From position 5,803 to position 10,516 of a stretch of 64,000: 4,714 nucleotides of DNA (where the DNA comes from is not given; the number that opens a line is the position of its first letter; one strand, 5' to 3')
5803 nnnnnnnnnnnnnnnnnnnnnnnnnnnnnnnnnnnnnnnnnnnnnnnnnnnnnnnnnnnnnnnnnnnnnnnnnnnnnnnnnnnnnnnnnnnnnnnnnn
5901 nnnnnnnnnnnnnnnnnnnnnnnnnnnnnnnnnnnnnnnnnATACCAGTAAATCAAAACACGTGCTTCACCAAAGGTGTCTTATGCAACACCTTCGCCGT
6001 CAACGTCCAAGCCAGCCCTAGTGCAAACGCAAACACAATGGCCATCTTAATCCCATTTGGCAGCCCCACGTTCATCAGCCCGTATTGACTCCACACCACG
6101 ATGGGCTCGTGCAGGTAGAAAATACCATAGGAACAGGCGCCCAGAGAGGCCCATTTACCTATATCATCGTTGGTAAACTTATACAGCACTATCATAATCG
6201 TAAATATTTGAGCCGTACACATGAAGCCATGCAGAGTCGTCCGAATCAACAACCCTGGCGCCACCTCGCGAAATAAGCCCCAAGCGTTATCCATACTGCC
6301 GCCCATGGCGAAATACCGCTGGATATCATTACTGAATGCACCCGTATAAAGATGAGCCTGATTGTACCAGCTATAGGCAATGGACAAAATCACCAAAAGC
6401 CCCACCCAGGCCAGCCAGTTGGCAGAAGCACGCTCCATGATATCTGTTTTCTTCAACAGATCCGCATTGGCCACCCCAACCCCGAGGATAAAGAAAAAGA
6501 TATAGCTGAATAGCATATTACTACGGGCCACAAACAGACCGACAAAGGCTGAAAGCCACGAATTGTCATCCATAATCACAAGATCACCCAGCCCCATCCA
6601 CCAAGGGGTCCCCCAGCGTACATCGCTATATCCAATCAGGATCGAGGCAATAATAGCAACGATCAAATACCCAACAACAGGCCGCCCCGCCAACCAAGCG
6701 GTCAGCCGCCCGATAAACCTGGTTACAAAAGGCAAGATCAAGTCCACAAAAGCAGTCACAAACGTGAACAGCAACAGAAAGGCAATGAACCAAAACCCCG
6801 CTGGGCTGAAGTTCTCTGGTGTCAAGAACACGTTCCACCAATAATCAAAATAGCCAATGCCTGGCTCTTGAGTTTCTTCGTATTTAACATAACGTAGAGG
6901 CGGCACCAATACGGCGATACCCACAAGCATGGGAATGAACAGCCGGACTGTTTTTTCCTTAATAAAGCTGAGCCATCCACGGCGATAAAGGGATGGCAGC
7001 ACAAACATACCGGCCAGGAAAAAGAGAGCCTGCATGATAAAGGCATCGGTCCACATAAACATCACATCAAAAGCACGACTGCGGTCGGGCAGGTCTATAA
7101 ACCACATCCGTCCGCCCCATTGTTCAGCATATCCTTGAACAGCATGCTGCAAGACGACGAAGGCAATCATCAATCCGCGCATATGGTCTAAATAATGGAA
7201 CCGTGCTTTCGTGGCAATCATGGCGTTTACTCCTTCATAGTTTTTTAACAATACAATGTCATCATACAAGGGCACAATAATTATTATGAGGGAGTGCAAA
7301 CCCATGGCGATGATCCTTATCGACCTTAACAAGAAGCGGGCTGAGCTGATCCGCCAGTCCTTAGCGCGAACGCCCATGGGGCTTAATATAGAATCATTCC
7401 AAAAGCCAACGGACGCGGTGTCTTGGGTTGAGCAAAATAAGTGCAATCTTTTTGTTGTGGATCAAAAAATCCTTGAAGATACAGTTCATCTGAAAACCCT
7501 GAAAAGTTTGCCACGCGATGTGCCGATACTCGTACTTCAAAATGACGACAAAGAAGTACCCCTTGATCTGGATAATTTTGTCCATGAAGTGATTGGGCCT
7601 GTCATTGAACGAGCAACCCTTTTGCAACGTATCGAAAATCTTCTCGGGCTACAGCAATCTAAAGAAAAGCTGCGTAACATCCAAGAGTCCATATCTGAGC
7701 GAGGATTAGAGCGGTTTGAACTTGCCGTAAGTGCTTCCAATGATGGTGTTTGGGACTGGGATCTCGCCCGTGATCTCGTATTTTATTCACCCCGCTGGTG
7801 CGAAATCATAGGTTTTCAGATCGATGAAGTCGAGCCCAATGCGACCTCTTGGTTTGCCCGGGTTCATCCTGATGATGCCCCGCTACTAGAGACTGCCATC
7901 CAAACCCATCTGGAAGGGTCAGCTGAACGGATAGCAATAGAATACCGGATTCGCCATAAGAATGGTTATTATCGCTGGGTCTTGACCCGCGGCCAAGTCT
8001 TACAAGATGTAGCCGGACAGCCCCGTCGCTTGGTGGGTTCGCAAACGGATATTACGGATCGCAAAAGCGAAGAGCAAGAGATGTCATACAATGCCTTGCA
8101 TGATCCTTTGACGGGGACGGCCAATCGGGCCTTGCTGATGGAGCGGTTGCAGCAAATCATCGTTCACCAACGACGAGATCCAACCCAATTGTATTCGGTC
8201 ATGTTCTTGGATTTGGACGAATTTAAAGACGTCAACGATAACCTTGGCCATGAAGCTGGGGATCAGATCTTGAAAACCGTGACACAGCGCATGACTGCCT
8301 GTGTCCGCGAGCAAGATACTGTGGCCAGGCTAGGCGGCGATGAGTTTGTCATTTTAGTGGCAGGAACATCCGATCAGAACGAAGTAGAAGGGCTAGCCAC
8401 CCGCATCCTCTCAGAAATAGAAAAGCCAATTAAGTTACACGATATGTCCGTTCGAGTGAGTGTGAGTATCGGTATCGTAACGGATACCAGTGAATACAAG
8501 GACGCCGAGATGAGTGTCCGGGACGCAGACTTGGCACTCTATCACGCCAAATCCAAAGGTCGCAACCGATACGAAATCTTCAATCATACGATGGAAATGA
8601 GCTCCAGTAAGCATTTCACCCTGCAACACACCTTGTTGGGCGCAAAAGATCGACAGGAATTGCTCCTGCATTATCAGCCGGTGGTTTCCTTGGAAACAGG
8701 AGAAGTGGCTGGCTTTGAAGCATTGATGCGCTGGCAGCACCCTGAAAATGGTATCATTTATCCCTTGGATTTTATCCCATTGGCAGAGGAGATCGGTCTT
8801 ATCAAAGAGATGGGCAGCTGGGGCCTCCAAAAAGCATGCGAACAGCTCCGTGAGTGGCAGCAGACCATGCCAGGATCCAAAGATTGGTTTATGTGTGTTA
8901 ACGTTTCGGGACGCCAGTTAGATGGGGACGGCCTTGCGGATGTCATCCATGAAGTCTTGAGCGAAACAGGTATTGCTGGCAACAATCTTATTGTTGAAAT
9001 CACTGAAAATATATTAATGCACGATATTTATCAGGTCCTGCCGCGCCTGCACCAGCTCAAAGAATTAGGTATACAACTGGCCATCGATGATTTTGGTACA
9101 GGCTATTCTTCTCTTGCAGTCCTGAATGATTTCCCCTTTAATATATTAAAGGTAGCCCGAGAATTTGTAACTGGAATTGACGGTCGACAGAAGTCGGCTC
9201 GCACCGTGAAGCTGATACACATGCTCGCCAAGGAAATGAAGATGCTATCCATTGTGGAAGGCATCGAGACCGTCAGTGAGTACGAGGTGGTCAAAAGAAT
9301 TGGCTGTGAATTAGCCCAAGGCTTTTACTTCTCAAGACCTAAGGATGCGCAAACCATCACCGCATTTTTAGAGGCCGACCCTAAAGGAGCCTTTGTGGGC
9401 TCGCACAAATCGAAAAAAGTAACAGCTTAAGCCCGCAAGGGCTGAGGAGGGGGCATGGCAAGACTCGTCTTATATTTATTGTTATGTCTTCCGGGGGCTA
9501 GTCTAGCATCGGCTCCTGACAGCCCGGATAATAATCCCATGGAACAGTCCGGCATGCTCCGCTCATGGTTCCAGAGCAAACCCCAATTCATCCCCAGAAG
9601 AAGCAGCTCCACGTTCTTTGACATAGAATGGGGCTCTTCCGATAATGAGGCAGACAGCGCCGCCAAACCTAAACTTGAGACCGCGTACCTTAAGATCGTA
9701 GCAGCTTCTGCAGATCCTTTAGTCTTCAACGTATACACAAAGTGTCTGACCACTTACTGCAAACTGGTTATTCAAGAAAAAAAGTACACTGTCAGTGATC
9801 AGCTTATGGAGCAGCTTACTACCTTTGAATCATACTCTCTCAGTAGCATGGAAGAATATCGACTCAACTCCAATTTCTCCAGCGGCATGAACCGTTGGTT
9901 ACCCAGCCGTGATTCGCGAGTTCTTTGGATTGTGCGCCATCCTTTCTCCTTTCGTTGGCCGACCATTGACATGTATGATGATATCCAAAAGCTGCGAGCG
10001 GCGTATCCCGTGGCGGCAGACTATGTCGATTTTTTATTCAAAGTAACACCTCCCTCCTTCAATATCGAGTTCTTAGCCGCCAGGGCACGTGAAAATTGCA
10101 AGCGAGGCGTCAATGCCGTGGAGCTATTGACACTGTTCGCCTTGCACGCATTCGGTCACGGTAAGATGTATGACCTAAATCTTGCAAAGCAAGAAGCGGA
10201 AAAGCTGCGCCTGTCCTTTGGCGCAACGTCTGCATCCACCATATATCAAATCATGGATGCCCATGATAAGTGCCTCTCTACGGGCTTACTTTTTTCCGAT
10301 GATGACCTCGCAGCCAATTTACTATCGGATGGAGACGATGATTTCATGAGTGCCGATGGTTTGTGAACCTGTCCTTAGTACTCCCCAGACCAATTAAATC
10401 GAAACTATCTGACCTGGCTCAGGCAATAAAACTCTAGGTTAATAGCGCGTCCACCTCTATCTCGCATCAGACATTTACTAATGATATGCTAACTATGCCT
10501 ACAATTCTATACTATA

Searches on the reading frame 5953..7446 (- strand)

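Call 17: search_protein_families(library=pfam, proteins=[window:5953-7446:-])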
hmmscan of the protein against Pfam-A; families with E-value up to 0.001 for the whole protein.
window:5953-7446:- (497 aa): 1 family
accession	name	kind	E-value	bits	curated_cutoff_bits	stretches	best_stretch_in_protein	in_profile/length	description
PF01757.29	Acyl_transf_3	-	2.5e-15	56.8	31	1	84-483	2-325/326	Acyltransferase domain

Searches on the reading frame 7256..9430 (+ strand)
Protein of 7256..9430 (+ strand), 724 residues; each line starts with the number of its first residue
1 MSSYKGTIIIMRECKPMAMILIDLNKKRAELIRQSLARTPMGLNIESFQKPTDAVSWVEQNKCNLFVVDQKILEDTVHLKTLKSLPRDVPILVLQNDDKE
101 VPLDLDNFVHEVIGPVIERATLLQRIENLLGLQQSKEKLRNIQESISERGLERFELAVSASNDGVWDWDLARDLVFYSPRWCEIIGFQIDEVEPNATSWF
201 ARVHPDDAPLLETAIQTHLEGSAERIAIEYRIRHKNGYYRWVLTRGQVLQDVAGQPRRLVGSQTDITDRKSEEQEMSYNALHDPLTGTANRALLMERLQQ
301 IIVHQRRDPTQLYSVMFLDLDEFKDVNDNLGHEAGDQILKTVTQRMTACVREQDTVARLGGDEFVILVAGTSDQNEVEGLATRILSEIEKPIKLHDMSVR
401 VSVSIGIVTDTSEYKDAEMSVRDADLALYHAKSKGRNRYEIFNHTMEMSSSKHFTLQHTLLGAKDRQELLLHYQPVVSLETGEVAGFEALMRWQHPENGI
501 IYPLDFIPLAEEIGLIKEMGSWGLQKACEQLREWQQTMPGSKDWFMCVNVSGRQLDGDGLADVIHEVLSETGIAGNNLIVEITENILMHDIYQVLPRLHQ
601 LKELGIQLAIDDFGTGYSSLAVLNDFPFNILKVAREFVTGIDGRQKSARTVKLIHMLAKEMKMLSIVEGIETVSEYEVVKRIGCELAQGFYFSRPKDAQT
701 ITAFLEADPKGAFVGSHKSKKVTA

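Call 10: search_protein_families(library=pfam, proteins=[window:7256-9430:+], max_evalue=0.001)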
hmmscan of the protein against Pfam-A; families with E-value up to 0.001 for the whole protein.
window:7256-9430:+ (724 aa): 5 families
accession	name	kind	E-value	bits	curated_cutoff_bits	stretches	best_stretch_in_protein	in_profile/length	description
PF00563.25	EAL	-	2e-66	224.2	31.3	1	460-695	4-236/236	EAL domain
PF00990.26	GGDEF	-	2.7e-46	157.7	23.8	1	280-438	1-161/161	Diguanylate cyclase, GGDEF domain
PF08447.18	PAS_3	-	2.3e-22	79.5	25.6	1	175-261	2-87/89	PAS fold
PF00989.32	PAS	-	5.1e-08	33.3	22.6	1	152-266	1-113/113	PAS fold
PF13426.13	PAS_9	-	4.2e-05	24.2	27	1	174-268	13-103/103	PAS domain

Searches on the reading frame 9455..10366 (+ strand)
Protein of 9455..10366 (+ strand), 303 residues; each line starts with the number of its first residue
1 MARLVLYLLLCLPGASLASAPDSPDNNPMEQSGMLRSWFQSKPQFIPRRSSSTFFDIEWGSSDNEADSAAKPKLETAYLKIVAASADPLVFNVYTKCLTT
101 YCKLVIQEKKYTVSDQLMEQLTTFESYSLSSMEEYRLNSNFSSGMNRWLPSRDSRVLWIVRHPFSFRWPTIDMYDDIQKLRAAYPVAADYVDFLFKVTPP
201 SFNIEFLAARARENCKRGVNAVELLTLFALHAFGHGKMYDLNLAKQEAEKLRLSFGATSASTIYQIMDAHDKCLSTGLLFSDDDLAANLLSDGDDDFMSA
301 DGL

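Call 10: search_protein_families(library=pfam, proteins=[window:9455-10366:+], max_evalue=0.001)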
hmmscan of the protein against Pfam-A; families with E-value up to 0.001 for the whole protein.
window:9455-10366:+ (303 aa): 0 families

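Call 68: search_solved_structures(query=window:9455-10366:+, max_evalue=1)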
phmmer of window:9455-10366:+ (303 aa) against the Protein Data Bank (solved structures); distinct sequences matched with E-value up to 1: 0.

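Call 84: search_protein_families(library=pfam, proteins=[window:9455-10366:+], max_evalue=10)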
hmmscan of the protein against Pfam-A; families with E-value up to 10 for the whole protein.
window:9455-10366:+ (303 aa): 0 families
